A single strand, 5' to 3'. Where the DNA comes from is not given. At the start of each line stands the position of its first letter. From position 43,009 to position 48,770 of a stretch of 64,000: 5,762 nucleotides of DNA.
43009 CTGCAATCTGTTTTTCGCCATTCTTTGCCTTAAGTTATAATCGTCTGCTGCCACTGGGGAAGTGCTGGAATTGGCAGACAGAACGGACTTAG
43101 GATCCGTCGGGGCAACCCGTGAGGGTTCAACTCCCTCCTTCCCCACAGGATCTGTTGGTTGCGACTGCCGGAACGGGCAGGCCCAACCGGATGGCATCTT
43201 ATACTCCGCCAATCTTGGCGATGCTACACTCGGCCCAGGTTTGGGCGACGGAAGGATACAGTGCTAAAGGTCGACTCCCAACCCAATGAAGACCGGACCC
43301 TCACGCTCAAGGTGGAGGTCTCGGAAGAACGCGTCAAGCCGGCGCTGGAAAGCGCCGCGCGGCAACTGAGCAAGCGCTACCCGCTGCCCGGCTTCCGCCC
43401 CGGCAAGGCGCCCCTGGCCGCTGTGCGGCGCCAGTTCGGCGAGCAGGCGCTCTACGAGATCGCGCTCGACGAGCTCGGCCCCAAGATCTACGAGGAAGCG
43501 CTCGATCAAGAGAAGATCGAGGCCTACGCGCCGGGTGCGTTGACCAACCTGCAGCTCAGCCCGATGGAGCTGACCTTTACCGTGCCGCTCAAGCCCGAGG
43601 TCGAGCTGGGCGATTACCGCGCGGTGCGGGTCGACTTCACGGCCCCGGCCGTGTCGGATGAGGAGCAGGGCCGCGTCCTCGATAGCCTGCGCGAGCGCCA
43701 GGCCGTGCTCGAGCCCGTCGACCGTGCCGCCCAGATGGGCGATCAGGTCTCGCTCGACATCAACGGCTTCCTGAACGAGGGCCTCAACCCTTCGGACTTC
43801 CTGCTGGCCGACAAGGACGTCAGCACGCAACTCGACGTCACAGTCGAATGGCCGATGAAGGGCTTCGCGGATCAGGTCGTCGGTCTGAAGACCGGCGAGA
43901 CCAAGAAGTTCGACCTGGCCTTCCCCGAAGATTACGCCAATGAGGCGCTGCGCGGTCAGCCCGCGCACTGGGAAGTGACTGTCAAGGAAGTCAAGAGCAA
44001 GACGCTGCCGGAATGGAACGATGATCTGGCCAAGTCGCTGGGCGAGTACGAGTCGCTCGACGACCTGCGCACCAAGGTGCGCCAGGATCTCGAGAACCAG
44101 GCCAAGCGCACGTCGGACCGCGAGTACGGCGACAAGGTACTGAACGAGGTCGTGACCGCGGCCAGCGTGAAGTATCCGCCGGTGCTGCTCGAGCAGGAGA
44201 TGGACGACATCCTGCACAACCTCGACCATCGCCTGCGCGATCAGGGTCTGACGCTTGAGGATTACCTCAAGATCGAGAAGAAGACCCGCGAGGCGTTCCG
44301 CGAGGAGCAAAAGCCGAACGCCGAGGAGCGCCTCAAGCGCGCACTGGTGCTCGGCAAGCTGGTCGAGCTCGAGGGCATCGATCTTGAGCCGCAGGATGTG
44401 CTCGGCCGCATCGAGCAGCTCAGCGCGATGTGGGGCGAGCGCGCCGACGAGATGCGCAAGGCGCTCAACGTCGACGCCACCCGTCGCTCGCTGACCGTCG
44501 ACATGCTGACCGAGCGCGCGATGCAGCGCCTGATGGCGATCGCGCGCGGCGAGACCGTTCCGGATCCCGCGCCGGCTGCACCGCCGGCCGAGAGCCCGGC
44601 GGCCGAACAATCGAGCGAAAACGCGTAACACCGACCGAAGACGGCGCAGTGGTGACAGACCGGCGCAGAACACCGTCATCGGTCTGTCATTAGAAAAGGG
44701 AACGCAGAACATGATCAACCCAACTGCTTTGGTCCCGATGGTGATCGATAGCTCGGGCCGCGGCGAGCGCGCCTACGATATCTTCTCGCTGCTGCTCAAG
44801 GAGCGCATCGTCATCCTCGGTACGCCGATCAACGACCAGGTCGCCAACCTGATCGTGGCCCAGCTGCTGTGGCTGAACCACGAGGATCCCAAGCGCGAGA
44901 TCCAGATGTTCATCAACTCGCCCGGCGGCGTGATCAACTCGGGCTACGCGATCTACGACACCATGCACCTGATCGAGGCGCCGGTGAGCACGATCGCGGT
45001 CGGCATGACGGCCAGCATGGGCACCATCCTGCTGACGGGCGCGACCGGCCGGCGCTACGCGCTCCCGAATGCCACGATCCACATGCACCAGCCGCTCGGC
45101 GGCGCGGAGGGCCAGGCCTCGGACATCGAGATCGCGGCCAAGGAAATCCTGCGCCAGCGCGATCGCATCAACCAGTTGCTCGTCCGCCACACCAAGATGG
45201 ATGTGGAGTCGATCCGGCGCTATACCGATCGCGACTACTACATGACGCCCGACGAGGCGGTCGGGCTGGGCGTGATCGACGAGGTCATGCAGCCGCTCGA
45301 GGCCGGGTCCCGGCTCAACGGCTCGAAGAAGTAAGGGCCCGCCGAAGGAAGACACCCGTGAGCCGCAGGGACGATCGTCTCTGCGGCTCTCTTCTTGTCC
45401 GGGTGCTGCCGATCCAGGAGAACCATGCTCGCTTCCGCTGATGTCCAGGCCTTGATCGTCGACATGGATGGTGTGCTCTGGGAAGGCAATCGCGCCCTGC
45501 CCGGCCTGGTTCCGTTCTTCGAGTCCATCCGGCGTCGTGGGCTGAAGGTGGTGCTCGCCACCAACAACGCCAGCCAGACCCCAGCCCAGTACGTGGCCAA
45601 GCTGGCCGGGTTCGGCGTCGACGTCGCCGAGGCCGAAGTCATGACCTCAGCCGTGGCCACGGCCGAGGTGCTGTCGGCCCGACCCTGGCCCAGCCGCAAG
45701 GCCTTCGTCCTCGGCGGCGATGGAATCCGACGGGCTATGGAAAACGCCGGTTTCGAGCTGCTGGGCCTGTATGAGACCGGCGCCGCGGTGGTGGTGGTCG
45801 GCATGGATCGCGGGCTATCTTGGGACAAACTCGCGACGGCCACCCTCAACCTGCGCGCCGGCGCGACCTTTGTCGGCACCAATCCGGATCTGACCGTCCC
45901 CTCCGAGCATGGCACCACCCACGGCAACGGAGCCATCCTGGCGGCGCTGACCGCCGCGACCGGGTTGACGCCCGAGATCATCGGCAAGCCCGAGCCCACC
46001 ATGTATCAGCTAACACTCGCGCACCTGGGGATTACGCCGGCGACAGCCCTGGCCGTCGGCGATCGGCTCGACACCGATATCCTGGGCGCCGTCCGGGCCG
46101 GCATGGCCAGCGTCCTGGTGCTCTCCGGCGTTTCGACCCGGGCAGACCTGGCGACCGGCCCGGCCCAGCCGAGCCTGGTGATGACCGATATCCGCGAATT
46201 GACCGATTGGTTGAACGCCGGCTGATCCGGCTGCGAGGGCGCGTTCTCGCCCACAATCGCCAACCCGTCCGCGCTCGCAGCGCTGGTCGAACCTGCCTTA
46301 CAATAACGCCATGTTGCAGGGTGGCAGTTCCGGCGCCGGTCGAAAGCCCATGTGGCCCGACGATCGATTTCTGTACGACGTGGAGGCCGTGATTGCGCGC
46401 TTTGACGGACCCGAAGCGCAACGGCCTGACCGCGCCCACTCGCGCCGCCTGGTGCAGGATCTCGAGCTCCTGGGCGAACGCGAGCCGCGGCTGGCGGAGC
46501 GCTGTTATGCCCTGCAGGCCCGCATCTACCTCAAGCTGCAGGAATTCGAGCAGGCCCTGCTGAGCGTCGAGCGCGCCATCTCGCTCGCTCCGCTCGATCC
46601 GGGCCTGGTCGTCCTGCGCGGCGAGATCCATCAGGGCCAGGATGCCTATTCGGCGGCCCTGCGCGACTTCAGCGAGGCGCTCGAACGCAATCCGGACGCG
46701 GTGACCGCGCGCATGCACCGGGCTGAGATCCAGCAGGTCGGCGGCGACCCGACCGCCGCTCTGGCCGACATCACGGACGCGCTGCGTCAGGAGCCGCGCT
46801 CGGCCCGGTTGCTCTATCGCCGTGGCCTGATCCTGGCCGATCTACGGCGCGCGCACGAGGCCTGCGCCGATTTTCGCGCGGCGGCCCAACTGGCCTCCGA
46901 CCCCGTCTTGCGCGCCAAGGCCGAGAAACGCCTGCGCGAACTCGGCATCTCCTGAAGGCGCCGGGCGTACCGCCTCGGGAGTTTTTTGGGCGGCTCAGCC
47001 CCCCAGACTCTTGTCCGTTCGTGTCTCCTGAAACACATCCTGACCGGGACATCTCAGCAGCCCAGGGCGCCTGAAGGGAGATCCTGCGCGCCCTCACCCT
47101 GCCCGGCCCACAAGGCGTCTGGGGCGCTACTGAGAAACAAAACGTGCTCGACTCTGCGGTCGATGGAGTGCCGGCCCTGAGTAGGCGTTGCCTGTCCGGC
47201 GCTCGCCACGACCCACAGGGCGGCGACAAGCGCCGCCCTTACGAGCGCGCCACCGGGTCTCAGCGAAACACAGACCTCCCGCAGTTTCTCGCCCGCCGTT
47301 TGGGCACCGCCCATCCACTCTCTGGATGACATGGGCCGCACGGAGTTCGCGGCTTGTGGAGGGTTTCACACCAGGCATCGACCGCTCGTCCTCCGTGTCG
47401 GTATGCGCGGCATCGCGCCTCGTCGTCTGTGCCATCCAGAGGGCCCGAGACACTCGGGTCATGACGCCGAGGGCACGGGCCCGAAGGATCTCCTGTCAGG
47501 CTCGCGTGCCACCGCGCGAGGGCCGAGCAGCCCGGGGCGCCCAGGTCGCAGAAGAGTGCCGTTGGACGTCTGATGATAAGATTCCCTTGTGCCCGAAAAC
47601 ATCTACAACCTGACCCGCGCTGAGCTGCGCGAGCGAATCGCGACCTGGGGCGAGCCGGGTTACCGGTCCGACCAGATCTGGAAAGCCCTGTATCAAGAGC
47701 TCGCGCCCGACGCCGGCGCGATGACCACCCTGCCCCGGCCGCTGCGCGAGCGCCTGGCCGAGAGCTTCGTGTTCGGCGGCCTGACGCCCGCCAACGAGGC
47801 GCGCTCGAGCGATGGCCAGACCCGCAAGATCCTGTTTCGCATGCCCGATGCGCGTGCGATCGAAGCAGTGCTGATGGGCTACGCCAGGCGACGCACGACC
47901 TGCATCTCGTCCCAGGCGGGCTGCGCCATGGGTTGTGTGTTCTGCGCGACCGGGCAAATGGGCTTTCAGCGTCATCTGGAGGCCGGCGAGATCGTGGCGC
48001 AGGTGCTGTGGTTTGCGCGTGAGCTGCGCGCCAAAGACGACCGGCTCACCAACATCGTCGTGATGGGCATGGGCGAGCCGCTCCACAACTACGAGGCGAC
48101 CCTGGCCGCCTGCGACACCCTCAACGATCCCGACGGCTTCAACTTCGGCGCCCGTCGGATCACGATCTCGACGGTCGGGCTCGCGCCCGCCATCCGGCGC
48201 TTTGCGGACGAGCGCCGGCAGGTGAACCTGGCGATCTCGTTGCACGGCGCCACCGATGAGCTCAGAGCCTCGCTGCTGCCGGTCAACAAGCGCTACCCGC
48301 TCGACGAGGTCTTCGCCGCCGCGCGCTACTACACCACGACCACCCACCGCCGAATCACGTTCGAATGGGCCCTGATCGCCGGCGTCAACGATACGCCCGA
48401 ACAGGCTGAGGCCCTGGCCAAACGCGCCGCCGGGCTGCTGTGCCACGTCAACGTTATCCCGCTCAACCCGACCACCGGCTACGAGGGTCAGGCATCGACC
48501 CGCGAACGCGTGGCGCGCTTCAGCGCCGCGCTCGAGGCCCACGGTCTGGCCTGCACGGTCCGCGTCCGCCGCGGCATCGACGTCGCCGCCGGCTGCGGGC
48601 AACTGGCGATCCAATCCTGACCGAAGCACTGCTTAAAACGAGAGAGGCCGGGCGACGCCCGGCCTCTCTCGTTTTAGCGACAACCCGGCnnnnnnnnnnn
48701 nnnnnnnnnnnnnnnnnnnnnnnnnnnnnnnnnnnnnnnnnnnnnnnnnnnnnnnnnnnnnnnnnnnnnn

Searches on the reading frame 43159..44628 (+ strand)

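Call 13: search_protein_families(library=pfam, proteins=[window:43159-44628:+], max_evalue=0.00001)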
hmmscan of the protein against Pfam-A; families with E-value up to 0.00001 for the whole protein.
window:43159-44628:+ (489 aa): 3 families
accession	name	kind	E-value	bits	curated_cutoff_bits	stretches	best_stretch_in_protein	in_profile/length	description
PF05698.19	Trigger_C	-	2.2e-32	112.8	22.7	1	299-458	1-160/162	Bacterial trigger factor protein (TF) C-terminus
PF05697.18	Trigger_N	-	7.3e-29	101.4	22.2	1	38-175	3-142/144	Bacterial trigger factor protein (TF)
PF00254.34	FKBP_C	-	7.6e-07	29.8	21.1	1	189-275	3-93/94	FKBP-type peptidyl-prolyl cis-trans isomerase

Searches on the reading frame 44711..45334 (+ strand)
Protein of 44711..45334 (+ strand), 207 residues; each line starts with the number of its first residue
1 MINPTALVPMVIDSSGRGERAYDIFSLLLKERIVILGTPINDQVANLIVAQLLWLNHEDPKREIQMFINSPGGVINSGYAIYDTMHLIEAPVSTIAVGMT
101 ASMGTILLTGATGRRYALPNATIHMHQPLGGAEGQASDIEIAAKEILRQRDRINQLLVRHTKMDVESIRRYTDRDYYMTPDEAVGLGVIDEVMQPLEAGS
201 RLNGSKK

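Call 13: search_protein_families(library=pfam, proteins=[window:44711-45334:+], max_evalue=0.00001)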
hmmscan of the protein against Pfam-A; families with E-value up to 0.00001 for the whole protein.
window:44711-45334:+ (207 aa): 1 family
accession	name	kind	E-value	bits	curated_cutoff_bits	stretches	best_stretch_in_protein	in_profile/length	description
PF00574.28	CLP_protease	-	2.2e-69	233.4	20.2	1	17-194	2-180/182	Clp protease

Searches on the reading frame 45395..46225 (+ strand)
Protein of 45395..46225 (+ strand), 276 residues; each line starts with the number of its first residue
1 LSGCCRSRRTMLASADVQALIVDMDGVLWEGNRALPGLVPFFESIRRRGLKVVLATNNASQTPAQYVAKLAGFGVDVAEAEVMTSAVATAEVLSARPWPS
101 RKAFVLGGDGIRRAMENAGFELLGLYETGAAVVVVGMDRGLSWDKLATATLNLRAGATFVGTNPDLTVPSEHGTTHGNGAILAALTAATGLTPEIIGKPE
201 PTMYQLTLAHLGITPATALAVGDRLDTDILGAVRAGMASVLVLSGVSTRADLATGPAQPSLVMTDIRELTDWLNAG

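Call 13: search_protein_families(library=pfam, proteins=[window:45395-46225:+], max_evalue=0.00001)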
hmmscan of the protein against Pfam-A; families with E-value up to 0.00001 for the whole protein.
window:45395-46225:+ (276 aa): 4 families
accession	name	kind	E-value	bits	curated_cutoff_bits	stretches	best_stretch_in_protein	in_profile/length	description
PF13344.12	Hydrolase_6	-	2.2e-26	92.2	27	1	21-121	2-101/101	Haloacid dehalogenase-like hydrolase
PF13242.12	Hydrolase_like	-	9e-23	80.4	22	1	196-269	2-75/75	HAD-hyrolase-like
PF00702.32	Hydrolase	-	4.8e-19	69.9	26.4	1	132-236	89-191/191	haloacid dehalogenase-like hydrolase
PF13419.12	HAD_2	-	3.1e-07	31.1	23.8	1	196-242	133-178/178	Haloacid dehalogenase-like hydrolase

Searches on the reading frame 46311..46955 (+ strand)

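Call 14: search_protein_families(library=pfam, proteins=[window:46311-46955:+], max_evalue=0.00001)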
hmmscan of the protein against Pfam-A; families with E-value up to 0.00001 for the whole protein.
window:46311-46955:+ (214 aa): 8 families
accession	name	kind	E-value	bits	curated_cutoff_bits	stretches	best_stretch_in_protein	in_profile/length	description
PF13371.12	TPR_9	-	2.6e-16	59.8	35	1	71-138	3-70/73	Tetratricopeptide repeat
PF07719.23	TPR_2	-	4.6e-15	54.9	27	0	65-94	3-32/34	Tetratricopeptide repeat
PF00515.34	TPR_1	-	1.1e-13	50.7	27.8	0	103-129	7-33/34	Tetratricopeptide repeat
PF13432.12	TPR_16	-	5.7e-13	49.5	32.7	0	145-196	11-62/65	Tetratricopeptide repeat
PF13181.12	TPR_8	-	2.9e-11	43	25.7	0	64-94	2-32/34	Tetratricopeptide repeat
PF13414.12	TPR_11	-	1.2e-06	28.5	26.8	0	113-141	10-38/42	TPR repeat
PF13428.12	TPR_14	-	1.3e-06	29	23.5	0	65-104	3-42/44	Tetratricopeptide repeat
PF13431.12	TPR_17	-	2.9e-06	27.6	24.4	0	156-185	4-33/34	Tetratricopeptide repeat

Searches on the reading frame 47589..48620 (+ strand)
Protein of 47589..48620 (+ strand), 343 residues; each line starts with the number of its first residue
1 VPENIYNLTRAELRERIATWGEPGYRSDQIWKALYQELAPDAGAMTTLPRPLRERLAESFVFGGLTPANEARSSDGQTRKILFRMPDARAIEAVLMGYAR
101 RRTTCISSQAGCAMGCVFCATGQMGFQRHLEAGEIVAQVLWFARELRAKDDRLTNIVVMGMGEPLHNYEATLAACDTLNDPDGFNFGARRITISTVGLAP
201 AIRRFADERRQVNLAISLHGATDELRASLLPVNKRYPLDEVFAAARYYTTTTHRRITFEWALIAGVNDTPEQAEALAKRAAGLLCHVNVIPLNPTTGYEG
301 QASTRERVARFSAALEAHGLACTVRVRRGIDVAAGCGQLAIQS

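Call 14: search_protein_families(library=pfam, proteins=[window:47589-48620:+], max_evalue=0.00001)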
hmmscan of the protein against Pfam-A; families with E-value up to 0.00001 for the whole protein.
window:47589-48620:+ (343 aa): 2 families
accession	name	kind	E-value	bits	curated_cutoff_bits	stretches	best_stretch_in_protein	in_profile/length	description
PF04055.27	Radical_SAM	-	5.3e-14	53.2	29.5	1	107-268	2-156/166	Radical SAM superfamily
PF21016.3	RlmN_N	-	1.1e-09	38.3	24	1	4-60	2-58/60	Ribosomal RNA large subunit methyltransferase N-terminal domain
